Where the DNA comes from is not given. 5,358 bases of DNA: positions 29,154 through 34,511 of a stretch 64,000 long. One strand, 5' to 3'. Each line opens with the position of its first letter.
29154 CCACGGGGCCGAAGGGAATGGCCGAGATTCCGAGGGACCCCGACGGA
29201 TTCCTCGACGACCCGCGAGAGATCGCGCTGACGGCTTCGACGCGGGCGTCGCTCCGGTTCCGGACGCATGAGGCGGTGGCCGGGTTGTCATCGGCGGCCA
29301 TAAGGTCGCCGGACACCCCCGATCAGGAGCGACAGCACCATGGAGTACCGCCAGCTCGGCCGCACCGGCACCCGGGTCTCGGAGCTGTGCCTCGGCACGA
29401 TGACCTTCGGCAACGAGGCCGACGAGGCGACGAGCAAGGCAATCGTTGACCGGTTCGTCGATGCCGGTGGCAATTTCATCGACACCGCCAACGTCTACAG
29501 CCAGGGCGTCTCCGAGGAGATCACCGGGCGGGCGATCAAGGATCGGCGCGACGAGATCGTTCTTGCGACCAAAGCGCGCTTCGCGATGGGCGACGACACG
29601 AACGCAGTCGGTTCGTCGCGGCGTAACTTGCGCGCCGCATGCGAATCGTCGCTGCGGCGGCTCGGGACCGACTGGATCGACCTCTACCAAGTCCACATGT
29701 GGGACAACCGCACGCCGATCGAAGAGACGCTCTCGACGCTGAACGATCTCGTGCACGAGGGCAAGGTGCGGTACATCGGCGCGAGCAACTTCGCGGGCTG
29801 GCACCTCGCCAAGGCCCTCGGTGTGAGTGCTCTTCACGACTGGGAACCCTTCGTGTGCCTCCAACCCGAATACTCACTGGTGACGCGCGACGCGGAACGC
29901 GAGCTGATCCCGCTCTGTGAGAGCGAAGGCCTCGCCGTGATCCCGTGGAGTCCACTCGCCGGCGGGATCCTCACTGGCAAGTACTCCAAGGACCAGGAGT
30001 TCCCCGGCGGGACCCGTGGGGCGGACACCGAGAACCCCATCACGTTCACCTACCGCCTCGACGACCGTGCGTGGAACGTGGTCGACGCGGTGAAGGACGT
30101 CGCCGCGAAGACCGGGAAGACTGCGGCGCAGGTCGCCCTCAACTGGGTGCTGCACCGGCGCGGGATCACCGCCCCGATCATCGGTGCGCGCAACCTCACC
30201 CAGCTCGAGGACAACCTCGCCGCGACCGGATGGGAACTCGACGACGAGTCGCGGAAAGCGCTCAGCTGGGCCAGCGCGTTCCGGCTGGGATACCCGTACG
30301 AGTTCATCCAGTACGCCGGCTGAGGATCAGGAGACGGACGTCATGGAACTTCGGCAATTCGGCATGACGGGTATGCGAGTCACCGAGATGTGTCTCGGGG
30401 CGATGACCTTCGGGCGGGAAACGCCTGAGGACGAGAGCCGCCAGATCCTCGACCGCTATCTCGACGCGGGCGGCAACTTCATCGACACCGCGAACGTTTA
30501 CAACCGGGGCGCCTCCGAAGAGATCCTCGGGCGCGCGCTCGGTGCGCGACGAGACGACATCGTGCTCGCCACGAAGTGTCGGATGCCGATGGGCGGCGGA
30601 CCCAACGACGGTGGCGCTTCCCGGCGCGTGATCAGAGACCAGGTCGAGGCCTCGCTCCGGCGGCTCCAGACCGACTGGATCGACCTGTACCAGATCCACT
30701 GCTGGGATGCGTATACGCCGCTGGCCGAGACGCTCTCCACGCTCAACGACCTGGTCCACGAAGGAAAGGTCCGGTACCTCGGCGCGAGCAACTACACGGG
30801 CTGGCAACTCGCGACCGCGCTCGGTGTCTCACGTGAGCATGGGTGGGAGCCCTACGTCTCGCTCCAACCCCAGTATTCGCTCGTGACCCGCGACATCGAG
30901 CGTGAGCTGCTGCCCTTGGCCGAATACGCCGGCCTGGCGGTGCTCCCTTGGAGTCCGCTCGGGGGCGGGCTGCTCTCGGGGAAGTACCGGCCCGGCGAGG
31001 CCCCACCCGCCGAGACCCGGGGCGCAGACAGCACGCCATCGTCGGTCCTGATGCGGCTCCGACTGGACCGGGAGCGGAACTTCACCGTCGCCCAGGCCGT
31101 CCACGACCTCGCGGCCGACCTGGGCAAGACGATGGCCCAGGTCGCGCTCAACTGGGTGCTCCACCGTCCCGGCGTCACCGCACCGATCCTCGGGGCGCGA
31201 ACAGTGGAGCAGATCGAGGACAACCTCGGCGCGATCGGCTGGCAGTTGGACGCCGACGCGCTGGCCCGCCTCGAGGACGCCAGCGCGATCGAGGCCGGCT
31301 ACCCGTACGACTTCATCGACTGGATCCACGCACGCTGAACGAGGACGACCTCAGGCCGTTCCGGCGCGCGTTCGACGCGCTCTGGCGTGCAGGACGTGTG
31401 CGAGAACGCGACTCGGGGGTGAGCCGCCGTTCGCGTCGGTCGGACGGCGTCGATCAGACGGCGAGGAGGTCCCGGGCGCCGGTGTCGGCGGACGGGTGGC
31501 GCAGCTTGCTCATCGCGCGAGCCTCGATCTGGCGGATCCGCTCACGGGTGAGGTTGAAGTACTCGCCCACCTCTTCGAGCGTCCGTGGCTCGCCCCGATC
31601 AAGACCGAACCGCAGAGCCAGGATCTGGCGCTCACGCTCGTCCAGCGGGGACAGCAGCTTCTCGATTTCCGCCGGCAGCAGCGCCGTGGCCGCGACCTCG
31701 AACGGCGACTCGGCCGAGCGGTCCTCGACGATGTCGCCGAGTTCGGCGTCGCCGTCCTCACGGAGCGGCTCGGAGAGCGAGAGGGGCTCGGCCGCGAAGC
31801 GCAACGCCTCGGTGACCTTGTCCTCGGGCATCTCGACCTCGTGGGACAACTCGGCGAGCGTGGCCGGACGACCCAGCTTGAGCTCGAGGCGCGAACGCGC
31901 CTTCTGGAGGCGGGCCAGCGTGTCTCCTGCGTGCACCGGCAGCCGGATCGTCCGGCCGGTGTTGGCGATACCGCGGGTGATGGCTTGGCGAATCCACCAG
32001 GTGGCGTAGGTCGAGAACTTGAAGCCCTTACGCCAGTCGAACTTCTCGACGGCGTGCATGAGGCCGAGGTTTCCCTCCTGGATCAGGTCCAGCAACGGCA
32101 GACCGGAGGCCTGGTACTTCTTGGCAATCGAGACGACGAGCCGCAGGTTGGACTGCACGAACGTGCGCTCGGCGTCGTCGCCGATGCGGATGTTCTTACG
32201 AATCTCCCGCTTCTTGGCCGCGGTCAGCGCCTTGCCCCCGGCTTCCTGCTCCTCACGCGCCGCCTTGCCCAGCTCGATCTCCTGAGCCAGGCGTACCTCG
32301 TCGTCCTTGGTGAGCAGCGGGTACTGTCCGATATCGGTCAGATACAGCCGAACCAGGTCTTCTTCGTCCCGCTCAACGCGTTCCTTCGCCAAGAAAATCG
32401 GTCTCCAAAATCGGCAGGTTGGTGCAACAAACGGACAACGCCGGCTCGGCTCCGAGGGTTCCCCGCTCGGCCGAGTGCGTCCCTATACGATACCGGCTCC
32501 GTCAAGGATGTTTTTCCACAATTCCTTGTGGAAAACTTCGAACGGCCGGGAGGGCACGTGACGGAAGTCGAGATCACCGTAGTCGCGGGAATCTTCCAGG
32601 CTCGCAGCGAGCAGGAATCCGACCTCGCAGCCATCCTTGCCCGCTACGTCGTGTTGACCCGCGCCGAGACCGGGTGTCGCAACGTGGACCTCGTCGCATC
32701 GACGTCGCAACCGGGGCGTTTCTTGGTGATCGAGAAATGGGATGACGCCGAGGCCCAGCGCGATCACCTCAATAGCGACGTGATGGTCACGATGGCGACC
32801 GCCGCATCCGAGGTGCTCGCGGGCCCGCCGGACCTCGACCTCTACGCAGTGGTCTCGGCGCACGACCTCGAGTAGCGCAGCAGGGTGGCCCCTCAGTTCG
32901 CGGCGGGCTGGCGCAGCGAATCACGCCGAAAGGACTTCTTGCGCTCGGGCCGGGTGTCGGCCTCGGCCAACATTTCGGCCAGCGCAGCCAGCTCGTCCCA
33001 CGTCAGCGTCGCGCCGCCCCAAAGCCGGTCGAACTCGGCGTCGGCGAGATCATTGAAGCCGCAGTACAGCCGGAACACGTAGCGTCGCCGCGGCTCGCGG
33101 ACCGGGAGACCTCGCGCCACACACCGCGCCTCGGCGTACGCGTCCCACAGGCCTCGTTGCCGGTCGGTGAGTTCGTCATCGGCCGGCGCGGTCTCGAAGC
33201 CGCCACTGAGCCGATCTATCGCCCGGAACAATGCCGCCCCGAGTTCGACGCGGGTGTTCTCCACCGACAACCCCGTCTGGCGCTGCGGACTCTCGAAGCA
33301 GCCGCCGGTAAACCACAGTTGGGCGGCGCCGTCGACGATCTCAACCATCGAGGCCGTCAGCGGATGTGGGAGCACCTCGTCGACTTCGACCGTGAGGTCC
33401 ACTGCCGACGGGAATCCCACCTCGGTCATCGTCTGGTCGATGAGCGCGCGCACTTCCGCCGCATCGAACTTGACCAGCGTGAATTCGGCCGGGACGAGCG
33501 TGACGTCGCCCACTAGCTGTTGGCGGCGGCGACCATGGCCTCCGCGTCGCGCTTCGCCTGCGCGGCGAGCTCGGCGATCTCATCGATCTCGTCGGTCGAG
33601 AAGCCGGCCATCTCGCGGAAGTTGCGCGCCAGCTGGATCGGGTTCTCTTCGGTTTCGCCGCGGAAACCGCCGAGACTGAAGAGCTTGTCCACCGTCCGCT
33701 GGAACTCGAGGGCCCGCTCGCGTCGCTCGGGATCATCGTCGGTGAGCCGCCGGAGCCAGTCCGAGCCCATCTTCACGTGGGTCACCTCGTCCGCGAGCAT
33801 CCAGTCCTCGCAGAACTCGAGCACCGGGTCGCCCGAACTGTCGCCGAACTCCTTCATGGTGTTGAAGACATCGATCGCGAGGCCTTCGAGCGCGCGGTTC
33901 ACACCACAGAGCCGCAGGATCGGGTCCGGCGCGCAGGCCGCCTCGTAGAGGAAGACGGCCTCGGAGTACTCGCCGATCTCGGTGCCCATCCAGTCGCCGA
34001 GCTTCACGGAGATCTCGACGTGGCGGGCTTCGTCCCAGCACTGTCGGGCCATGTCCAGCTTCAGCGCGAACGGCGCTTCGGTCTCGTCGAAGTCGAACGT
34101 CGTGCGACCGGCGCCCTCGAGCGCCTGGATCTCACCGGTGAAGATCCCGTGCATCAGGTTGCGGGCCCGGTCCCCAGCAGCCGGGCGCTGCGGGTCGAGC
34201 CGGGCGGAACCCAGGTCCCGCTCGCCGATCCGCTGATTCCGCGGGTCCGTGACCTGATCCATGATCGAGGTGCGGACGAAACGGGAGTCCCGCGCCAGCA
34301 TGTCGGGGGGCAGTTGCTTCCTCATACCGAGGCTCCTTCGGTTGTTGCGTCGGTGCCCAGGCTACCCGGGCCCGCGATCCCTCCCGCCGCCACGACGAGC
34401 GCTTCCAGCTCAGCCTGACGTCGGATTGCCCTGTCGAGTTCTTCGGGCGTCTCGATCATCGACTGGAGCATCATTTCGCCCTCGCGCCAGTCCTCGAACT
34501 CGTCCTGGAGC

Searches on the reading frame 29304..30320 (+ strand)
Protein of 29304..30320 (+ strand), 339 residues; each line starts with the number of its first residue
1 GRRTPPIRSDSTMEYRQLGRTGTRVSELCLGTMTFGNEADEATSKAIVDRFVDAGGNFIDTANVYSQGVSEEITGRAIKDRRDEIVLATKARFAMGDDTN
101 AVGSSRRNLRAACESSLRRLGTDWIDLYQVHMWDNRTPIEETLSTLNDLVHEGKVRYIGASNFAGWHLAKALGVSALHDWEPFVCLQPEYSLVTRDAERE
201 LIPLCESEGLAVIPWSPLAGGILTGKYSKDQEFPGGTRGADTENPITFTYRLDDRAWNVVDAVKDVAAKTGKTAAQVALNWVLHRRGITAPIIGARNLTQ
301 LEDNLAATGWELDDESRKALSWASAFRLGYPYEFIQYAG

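Call 9: search_protein_families(library=pfam, proteins=[window:29304-30320:+], max_evalue=0.01)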
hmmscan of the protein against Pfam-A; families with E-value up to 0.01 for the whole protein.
window:29304-30320:+ (339 aa): 1 family
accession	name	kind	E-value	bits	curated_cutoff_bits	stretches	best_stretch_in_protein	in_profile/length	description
PF00248.27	Aldo_ket_red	-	3.9e-81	272.8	24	1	27-319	1-285/291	Aldo/keto reductase family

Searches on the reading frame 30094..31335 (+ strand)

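Call 9: search_protein_families(library=pfam, proteins=[window:30094-31335:+], max_evalue=0.01)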
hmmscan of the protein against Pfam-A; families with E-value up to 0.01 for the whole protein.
window:30094-31335:+ (414 aa): 1 family
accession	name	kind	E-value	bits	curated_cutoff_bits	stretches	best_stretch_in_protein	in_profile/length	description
PF00248.27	Aldo_ket_red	-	4.4e-82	275.9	24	1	98-396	1-289/291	Aldo/keto reductase family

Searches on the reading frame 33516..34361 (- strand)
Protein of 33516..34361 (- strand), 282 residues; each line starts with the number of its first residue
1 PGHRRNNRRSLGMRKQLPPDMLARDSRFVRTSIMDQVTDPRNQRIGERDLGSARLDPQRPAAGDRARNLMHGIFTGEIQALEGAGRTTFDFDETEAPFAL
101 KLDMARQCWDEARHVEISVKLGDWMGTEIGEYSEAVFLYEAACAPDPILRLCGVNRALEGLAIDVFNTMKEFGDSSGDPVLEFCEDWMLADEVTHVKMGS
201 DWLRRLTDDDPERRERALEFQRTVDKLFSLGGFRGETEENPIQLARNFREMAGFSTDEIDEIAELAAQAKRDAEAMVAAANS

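Call 9: search_protein_families(library=pfam, proteins=[window:33516-34361:-], max_evalue=0.01)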
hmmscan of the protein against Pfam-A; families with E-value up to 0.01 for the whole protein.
window:33516-34361:- (282 aa): 1 family
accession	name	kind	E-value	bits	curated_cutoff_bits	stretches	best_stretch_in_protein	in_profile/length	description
PF04305.20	DUF455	-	1.1e-15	58.3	34.3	1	64-259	61-246/247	Protein of unknown function (DUF455)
